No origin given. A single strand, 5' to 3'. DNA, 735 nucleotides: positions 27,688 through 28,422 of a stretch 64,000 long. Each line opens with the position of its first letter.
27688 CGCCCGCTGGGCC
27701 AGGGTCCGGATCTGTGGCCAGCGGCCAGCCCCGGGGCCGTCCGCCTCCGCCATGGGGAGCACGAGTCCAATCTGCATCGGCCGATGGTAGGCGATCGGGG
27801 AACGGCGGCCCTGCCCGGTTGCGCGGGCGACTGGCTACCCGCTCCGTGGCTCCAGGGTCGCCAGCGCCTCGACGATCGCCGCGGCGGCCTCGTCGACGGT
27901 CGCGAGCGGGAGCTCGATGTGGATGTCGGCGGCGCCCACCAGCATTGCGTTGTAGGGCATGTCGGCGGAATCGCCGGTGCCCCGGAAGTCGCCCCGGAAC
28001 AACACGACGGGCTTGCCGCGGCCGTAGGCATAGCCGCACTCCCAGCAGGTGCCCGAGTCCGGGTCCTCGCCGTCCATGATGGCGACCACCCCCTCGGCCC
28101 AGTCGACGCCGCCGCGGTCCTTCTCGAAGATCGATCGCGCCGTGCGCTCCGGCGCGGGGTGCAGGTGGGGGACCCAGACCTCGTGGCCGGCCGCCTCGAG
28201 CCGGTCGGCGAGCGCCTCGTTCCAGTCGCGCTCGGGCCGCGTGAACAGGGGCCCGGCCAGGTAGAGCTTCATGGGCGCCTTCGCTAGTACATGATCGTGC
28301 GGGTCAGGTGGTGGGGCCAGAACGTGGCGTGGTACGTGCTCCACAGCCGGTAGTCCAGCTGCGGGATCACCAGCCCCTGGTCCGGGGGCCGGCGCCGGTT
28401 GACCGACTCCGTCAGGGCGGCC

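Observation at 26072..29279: Candidate queuine/queuosine salvage operon: Qng1-like, nucleoside 2-deoxyribosyltransferase-like, F420-dependent LLM oxidoreductase, SAM methyltransferase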

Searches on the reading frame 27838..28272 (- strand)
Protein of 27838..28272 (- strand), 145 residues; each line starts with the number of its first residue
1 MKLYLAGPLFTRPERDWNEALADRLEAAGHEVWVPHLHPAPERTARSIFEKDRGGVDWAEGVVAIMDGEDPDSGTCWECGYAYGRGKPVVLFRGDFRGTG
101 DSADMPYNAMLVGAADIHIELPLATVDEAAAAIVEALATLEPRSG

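Call 3: search_protein_families(library=pfam, proteins=[window:27838-28272:-], max_evalue=0.01)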
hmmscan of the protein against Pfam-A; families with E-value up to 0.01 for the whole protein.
seq(145 aa): 4 families
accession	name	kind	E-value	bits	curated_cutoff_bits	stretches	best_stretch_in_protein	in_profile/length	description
PF05014.21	Nuc_deoxyrib_tr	-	8.1e-25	87.7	28.8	1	3-110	1-117/117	Nucleoside 2-deoxyribosyltransferase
PF15891.11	Nuc_deoxyri_tr2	-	1.2e-13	51.7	30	1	2-96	3-105/105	Nucleoside 2-deoxyribosyltransferase like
PF13676.11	TIR_2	-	0.0011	19.9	28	1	10-43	5-38/122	TIR domain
PF14359.12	DUF4406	-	0.0017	19.2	22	1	1-90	1-90/91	Domain of unknown function (DUF4406)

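Call 4: search_protein_families(library=ncbifam, proteins=[window:27838-28272:-], max_evalue=0.01)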
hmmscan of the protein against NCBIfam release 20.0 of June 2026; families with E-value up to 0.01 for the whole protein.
seq(145 aa): 0 families

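Call 10: search_solved_structures(query=window:27838-28272:-, show_alignments=4, max_evalue=0.01)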
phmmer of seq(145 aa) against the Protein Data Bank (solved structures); distinct sequences matched with E-value up to 0.01: 13.
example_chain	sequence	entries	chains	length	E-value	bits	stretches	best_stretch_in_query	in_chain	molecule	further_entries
8qc0_A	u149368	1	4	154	1.1e-09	41.6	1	4-117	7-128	Nucleoside 2-deoxyribosyltransferase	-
8pqr_B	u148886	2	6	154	1.1e-09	41.6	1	4-117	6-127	Nucleoside 2-deoxyribosyltransferase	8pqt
8rh3_A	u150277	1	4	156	1.1e-09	41.5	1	4-117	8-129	Nucleoside 2-deoxyribosyltransferase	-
9emw_A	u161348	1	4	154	2e-09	40.7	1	21-117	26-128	Nucleoside 2-deoxyribosyltransferase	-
9emx_A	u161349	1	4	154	2.6e-09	40.3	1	22-117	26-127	Nucleoside 2-deoxyribosyltransferase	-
8pqq_C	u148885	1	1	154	2.8e-09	40.2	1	4-117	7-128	Nucleoside 2-deoxyribosyltransferase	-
8pqq_A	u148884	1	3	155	2.9e-09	40.2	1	4-117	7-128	Nucleoside 2-deoxyribosyltransferase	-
8pqp_A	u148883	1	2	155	4.3e-09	39.6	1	4-117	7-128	Nucleoside 2-deoxyribosyltransferase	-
8pqs_A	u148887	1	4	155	7.6e-09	38.8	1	4-117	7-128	Nucleoside 2-deoxyribosyltransferase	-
6evs_A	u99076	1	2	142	1.2e-08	38.1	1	2-93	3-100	N-deoxyribosyltransferase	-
7m5h_A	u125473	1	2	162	9e-07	32.1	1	2-104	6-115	Nucleoside 2-deoxyribosyltransferase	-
7o62_A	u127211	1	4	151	2e-06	31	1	2-105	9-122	Chains: A,B,C,D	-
6qai_A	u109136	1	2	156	0.0097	19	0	3-98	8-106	2-Deoxyribosyltransferase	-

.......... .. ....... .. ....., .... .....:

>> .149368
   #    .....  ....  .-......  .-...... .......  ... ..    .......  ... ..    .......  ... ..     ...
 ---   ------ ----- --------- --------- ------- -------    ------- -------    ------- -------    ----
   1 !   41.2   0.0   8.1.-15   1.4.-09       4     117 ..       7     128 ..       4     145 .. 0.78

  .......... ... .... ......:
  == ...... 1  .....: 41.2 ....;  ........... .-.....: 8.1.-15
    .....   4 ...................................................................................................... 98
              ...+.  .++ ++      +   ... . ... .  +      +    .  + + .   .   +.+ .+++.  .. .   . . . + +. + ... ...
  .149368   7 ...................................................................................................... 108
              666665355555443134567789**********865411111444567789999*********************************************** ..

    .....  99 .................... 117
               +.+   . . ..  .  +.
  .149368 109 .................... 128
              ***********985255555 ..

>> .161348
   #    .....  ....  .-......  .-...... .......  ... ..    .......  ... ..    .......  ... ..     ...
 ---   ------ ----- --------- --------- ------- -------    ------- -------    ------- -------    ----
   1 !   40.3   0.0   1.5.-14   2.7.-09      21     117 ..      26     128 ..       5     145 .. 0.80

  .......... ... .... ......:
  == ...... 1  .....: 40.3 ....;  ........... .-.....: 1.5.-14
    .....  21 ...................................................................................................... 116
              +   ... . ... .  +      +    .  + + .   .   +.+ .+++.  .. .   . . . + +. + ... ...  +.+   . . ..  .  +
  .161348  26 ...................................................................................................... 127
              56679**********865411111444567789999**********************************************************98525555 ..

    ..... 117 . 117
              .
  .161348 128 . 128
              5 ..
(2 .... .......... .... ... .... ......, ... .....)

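Call 38: find_homologous_proteins(query=window:27838-28272:-, max_evalue=0.00001)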
Query seq(145 aa) (145 aa): 1735 proteins with E <= 0.00001 among 2035 candidates; the best 120 are listed.
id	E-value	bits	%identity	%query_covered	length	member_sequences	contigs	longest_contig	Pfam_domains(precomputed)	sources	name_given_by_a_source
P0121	1.6e-83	296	86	100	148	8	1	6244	PF15891.12,PF05014.22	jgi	-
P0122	5.9e-80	284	91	88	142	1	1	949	PF15891.12,PF05014.22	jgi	jgi:nucleoside 2-deoxyribosyltransferase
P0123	2.8e-78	279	87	97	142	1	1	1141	PF15891.12,PF05014.22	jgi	jgi:nucleoside 2-deoxyribosyltransferase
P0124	4.5e-75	269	88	88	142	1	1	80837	PF15891.12,PF05014.22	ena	-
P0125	2.6e-74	266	84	97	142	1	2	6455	PF15891.12,PF05014.22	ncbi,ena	-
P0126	1.5e-73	264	85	88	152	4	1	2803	PF15891.12,PF14359.13,PF05014.22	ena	-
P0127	3.9e-73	262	80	99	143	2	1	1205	PF15891.12,PF05014.22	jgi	jgi:nucleoside 2-deoxyribosyltransferase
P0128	7.7e-73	261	83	88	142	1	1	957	PF15891.12,PF14359.13,PF05014.22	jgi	jgi:nucleoside 2-deoxyribosyltransferase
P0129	2.2e-72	260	85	88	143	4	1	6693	PF15891.12,PF05014.22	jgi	jgi:nucleoside 2-deoxyribosyltransferase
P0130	3.2e-72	259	84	88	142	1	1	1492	PF15891.12,PF05014.22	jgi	jgi:nucleoside 2-deoxyribosyltransferase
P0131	1.1e-71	258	81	99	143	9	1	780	PF15891.12,PF05014.22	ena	-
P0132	1.3e-71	257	82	88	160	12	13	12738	PF15891.12,PF05014.22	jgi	-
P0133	4.8e-71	255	80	100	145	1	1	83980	PF15891.12,PF05014.22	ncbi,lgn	-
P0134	1.2e-70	254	80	88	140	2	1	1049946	PF15891.12,PF14359.13,PF05014.22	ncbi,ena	-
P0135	1.8e-70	254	79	97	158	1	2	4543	PF15891.12,PF14359.13,PF05014.22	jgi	jgi:nucleoside 2-deoxyribosyltransferase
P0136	3.4e-70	253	82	97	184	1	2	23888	PF15891.12,PF14359.13,PF05014.22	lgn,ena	-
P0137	3.6e-69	249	79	97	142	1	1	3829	PF15891.12,PF14359.13,PF05014.22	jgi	jgi:nucleoside 2-deoxyribosyltransferase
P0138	9.9e-69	248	80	88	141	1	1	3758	PF15891.12,PF05014.22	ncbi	-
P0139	1.2e-68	248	75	99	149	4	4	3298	PF15891.12,PF05014.22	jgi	jgi:nucleoside 2-deoxyribosyltransferase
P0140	1.5e-68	247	79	97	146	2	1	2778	PF15891.12,PF05014.22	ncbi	-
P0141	4.2e-68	246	78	88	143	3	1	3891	PF15891.12,PF14359.13,PF05014.22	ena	-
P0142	7.8e-68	245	79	88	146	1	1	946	PF15891.12,PF05014.22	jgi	jgi:nucleoside 2-deoxyribosyltransferase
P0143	2.1e-67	244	74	98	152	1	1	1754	PF15891.12,PF05014.22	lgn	-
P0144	6.8e-67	242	77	97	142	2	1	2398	PF15891.12,PF05014.22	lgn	-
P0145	7.8e-67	242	76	88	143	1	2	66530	PF15891.12,PF05014.22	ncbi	ncbi:MAG: nucleoside 2-deoxyribosyltransferase [Candidatus Limnocylindrales bacterium]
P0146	1.6e-66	241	75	98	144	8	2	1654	PF15891.12,PF05014.22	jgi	-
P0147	3.5e-66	240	75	99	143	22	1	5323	PF15891.12,PF14359.13,PF05014.22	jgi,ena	-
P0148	6.5e-66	239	76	88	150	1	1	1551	PF15891.12,PF05014.22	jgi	jgi:nucleoside 2-deoxyribosyltransferase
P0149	8.0e-66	239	77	88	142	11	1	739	PF15891.12,PF05014.22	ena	-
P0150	1.0e-65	238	78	89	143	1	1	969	PF15891.12,PF14359.13,PF05014.22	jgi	jgi:nucleoside 2-deoxyribosyltransferase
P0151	1.1e-65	238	77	86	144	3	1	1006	PF15891.12,PF05014.22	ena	-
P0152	1.8e-65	237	74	83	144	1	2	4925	PF15891.12,PF05014.22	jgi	jgi:nucleoside 2-deoxyribosyltransferase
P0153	2.3e-65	237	75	99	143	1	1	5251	PF15891.12,PF14359.13,PF05014.22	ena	-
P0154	2.8e-65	237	75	88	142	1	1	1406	PF15891.12,PF14359.13,PF05014.22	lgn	-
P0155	3.1e-65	237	73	93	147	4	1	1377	PF15891.12,PF05014.22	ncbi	-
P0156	3.4e-65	236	74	98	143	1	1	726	PF15891.12,PF05014.22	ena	-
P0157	4.3e-65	236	73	88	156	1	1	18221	PF15891.12,PF05014.22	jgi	jgi:nucleoside 2-deoxyribosyltransferase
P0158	5.9e-65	236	74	97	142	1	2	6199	PF15891.12,PF05014.22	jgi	jgi:nucleoside 2-deoxyribosyltransferase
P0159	8.5e-65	235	80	88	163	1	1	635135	PF15891.12,PF05014.22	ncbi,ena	-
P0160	8.5e-65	235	77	89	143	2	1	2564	PF15891.12,PF14359.13,PF05014.22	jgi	-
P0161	9.0e-65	235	74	94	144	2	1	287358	PF15891.12,PF05014.22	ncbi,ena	-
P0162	1.2e-64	235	75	87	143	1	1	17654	PF15891.12,PF05014.22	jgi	jgi:nucleoside 2-deoxyribosyltransferase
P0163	2.4e-64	234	72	99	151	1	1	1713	PF15891.12,PF05014.22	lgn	-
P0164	2.8e-64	234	72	97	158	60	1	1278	PF15891.12,PF14359.13,PF05014.22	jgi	-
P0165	5.2e-64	233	71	100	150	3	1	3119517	PF15891.12,PF05014.22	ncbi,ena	-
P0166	6.0e-64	232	72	88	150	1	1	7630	PF15891.12,PF05014.22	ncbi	-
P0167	6.6e-64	232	72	97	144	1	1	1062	PF15891.12,PF05014.22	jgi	jgi:nucleoside 2-deoxyribosyltransferase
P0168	9.1e-64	232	72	88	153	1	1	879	PF15891.12,PF05014.22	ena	-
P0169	9.3e-64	232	75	88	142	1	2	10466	PF15891.12,PF05014.22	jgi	jgi:nucleoside 2-deoxyribosyltransferase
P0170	1.0e-63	232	71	99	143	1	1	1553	PF15891.12,PF14359.13,PF05014.22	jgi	jgi:nucleoside 2-deoxyribosyltransferase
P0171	1.1e-63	232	77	88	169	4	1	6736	PF15891.12,PF05014.22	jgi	-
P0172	1.7e-63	231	73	88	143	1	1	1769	PF15891.12,PF05014.22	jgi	jgi:nucleoside 2-deoxyribosyltransferase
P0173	1.8e-63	231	72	97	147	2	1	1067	PF15891.12,PF05014.22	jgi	jgi:nucleoside 2-deoxyribosyltransferase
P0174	2.4e-63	230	72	88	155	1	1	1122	PF15891.12,PF05014.22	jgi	jgi:nucleoside 2-deoxyribosyltransferase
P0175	2.4e-63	230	74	97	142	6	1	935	PF15891.12,PF05014.22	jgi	jgi:nucleoside 2-deoxyribosyltransferase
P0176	3.1e-63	230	72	97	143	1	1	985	PF15891.12,PF05014.22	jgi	jgi:nucleoside 2-deoxyribosyltransferase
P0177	3.3e-63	230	75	86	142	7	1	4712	PF15891.12,PF05014.22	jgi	jgi:nucleoside 2-deoxyribosyltransferase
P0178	3.9e-63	230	74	87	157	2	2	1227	PF15891.12,PF05014.22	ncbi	-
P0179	3.9e-63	230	72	87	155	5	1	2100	PF15891.12,PF05014.22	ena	-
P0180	4.4e-63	230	74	98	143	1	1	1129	PF15891.12,PF05014.22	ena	-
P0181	4.4e-63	230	75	89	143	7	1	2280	PF15891.12,PF14359.13,PF05014.22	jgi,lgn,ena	-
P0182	4.8e-63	230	73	88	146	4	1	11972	PF15891.12,PF05014.22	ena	-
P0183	5.1e-63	229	70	99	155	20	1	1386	PF15891.12,PF05014.22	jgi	jgi:nucleoside 2-deoxyribosyltransferase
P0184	5.7e-63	229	69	99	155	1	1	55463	PF15891.12,PF05014.22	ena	-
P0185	6.4e-63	229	72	97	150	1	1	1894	PF15891.12,PF05014.22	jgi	-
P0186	6.9e-63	229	70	100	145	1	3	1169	PF15891.12,PF05014.22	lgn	-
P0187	8.8e-63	229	70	99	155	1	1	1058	PF15891.12,PF05014.22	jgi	jgi:nucleoside 2-deoxyribosyltransferase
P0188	9.2e-63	229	72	97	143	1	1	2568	PF15891.12,PF05014.22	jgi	jgi:nucleoside 2-deoxyribosyltransferase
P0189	1.2e-62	228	70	98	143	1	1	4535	PF15891.12,PF05014.22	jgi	jgi:nucleoside 2-deoxyribosyltransferase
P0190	1.5e-62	228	72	97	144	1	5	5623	PF15891.12,PF05014.22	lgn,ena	-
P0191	1.6e-62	228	72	97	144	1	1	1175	PF15891.12,PF05014.22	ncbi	-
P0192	1.7e-62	228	72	88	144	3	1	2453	PF15891.12,PF05014.22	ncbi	ncbi:MAG: nucleoside 2-deoxyribosyltransferase [Candidatus Limnocylindrales bacterium]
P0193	1.9e-62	228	74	88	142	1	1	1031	PF15891.12,PF05014.22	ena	-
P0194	2.0e-62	228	75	87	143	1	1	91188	PF15891.12,PF05014.22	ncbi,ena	-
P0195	2.1e-62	227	71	99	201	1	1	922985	PF15891.12,PF05014.22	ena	-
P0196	3.7e-62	227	73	88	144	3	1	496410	PF15891.12,PF05014.22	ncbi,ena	-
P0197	4.2e-62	226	70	99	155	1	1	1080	PF15891.12,PF05014.22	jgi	jgi:nucleoside 2-deoxyribosyltransferase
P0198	4.8e-62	226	68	100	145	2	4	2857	PF15891.12,PF05014.22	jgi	jgi:nucleoside 2-deoxyribosyltransferase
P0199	6.1e-62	226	72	95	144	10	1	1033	PF15891.12,PF05014.22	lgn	-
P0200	6.6e-62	226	71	88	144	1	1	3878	PF15891.12,PF05014.22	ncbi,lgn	ncbi:MAG: nucleoside 2-deoxyribosyltransferase [Chloroflexota bacterium]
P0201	6.9e-62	226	73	97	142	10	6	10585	PF15891.12,PF05014.22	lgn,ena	-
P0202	7.3e-62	226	74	88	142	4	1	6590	PF15891.12,PF05014.22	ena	-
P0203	8.7e-62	225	72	97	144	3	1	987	PF15891.12,PF05014.22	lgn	-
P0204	8.7e-62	225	70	98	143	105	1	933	PF15891.12,PF05014.22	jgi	jgi:nucleoside 2-deoxyribosyltransferase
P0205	9.1e-62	225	69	98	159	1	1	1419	PF15891.12,PF05014.22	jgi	jgi:nucleoside 2-deoxyribosyltransferase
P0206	1.0e-61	225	71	99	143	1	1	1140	PF15891.12,PF14359.13,PF05014.22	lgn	-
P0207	1.2e-61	225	70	99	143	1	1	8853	PF15891.12,PF05014.22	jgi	jgi:nucleoside 2-deoxyribosyltransferase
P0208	1.3e-61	225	72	98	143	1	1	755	PF15891.12,PF05014.22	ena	-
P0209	1.5e-61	225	71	87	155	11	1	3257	PF15891.12,PF05014.22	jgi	jgi:nucleoside 2-deoxyribosyltransferase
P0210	2.0e-61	224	72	97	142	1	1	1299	PF15891.12,PF05014.22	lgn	-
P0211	2.1e-61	224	72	97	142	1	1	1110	PF15891.12,PF05014.22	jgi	jgi:nucleoside 2-deoxyribosyltransferase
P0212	2.2e-61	224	70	98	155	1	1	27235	PF15891.12,PF05014.22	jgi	-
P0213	2.4e-61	224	72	98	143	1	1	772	PF15891.12,PF05014.22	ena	-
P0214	2.4e-61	224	72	97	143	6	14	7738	PF15891.12,PF05014.22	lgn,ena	-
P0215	2.5e-61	224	73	99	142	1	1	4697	PF15891.12,PF05014.22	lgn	-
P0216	2.5e-61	224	71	94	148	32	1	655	PF15891.12,PF05014.22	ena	-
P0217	2.7e-61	224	70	95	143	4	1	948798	PF15891.12,PF05014.22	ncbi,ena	-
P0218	3.0e-61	224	69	99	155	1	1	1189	PF15891.12,PF05014.22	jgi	jgi:nucleoside 2-deoxyribosyltransferase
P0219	3.1e-61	224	72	99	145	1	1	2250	PF15891.12,PF05014.22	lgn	-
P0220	3.1e-61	224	69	99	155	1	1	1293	PF15891.12,PF05014.22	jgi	jgi:nucleoside 2-deoxyribosyltransferase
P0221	3.6e-61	223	70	97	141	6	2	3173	PF15891.12,PF05014.22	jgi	-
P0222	3.7e-61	223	72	97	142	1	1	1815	PF15891.12,PF05014.22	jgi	jgi:nucleoside 2-deoxyribosyltransferase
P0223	5.9e-61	223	74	83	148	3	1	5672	PF15891.12,PF05014.22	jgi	jgi:nucleoside 2-deoxyribosyltransferase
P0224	6.0e-61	223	70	97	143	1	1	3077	PF15891.12,PF05014.22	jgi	jgi:nucleoside 2-deoxyribosyltransferase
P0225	6.3e-61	223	72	97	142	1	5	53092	PF15891.12,PF05014.22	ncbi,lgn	-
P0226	6.9e-61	223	68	100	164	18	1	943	PF15891.12,PF05014.22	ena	-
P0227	8.8e-61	222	68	97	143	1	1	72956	PF15891.12,PF05014.22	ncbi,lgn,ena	-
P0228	9.4e-61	222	69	97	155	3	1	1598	PF15891.12,PF05014.22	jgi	-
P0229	1.1e-60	222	71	99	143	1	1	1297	PF15891.12,PF05014.22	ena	-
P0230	1.6e-60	221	69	99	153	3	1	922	PF15891.12,PF05014.22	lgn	-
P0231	1.7e-60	221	70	88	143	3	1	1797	PF15891.12,PF05014.22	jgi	jgi:nucleoside 2-deoxyribosyltransferase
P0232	1.7e-60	221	69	99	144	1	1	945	PF15891.12,PF05014.22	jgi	jgi:nucleoside 2-deoxyribosyltransferase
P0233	1.7e-60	221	71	98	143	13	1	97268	PF15891.12,PF05014.22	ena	-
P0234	1.8e-60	221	71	97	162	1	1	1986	PF15891.12,PF05014.22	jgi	jgi:nucleoside 2-deoxyribosyltransferase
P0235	1.9e-60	221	74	86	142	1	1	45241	PF15891.12,PF14359.13,PF05014.22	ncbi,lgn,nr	ncbi:MAG TPA: nucleoside 2-deoxyribosyltransferase [Nocardioidaceae bacterium]|nr:nucleoside 2-deoxy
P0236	2.3e-60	221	71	97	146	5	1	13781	PF15891.12,PF05014.22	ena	-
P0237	2.4e-60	221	71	97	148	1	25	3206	PF15891.12,PF05014.22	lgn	-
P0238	2.4e-60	221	74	86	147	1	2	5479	PF15891.12,PF05014.22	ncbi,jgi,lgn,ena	ncbi:MAG: nucleoside 2-deoxyribosyltransferase [Chloroflexota bacterium]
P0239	3.2e-60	220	67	99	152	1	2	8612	PF15891.12,PF05014.22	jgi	jgi:nucleoside 2-deoxyribosyltransferase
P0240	4.1e-60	220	70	98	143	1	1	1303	PF15891.12,PF05014.22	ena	-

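Call 41: find_related_loci(query=A2, collection=metagenome_contigs, flank=5000)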
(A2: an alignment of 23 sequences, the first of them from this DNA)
Query A2 (145 aa) in metagenome_contigs; peptide patterns used: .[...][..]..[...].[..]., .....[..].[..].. (x = any residue, [..] = any of these).
600 stretches matched a pattern (row limit reached: there are more); 339 encode a relative of the query (tblastn E <= 1e-3); the best 80 are kept; 80 distinct loci.
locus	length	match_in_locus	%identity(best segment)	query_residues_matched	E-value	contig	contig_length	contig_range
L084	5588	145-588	86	1-145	8e-75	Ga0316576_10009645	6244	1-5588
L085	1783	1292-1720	73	1-143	3e-70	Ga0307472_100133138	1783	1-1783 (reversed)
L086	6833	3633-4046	73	1-138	4e-66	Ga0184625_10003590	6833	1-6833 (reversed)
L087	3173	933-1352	70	1-140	5e-65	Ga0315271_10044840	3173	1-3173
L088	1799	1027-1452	70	1-142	5e-66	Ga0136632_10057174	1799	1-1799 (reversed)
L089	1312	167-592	70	1-142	2e-67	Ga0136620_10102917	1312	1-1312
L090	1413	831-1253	69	1-141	1e-66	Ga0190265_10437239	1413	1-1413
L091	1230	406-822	56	1-140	2e-54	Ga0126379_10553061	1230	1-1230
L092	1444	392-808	57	1-140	2e-52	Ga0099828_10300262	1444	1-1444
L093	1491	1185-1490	75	1-102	5e-52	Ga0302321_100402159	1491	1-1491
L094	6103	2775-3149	70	1-126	5e-49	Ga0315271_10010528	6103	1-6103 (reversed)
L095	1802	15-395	58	1-128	5e-50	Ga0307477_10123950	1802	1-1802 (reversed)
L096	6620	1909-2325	56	1-140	1e-48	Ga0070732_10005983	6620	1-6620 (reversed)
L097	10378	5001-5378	69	1-127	1e-48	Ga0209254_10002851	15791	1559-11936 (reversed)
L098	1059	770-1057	76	1-96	7e-51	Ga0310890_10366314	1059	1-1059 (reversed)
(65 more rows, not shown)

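Call 68: predict_structure(alignment_id=A4)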
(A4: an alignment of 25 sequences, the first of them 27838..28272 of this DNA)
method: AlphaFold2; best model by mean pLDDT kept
length: 145 residues; sequences in the alignment: 25
mean_pLDDT: 83.1   pTM: 0.82
mean pLDDT of the five models: 83.1, 81.7, 81.6, 79.6, 77.5
residues with pLDDT >= 90: 73; 70-90: 43; 50-70: 17; < 50: 12
segments of 3 or more residues with pLDDT < 50: 99-107, 143-145
pLDDT, mean of each block of 10 residues (from residue 1): 88 89 98 93 90 94 79 67 88 70 50 83 92 96 54
secondary structure, 60 per line:
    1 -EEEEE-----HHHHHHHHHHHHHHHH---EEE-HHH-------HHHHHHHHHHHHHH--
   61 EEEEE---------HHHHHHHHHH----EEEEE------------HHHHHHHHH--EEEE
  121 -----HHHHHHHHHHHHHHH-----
elements in order: E2-6 H12-27 E31-33 H45-58 E61-65 H75-84 E89-93 H106-114 E117-120 H126-140
